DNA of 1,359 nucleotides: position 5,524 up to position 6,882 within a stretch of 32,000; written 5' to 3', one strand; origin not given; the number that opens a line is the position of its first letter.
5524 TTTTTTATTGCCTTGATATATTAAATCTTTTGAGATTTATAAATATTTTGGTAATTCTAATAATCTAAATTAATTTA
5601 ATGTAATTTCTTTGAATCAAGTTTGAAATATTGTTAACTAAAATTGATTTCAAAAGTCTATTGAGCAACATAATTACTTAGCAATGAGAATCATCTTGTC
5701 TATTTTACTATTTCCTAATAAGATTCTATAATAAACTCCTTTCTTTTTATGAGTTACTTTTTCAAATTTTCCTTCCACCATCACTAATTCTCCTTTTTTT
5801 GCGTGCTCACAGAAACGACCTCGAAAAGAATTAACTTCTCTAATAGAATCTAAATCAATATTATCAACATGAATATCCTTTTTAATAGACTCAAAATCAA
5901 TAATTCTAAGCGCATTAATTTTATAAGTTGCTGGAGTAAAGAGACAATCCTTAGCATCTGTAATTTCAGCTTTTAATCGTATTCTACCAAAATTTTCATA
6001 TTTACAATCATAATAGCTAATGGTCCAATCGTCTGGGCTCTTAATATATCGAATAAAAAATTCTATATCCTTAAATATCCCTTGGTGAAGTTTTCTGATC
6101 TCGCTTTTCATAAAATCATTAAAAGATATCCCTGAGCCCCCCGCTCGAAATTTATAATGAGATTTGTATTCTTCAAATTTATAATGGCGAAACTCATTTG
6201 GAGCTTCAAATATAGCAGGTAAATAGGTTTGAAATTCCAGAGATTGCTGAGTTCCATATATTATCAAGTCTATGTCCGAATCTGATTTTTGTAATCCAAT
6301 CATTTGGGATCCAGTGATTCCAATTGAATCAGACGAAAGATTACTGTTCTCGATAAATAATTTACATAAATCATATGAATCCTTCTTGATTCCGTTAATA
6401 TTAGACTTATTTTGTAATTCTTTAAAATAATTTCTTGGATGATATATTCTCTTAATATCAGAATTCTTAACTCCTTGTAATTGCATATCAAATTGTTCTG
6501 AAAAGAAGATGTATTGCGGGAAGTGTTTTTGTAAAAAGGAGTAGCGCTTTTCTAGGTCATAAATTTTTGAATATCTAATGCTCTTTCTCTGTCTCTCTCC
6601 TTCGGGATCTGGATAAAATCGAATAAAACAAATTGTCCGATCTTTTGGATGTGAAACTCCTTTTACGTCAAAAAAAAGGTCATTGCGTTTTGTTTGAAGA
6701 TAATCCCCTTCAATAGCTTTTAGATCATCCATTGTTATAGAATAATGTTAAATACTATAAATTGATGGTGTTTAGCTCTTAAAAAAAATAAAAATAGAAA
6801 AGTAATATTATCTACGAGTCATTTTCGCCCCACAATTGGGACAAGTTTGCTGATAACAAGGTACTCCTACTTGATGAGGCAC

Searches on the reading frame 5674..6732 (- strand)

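Call 12: search_protein_families(library=pfam, proteins=[window:5674-6732:-], max_evalue=0.001)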
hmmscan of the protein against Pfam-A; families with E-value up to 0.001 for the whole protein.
window:5674-6732:- (352 aa): 1 family
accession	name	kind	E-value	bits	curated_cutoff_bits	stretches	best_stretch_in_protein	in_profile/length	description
PF01909.29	NTP_transf_2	-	0.00038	21.2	21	0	134-177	14-47/93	Nucleotidyltransferase domain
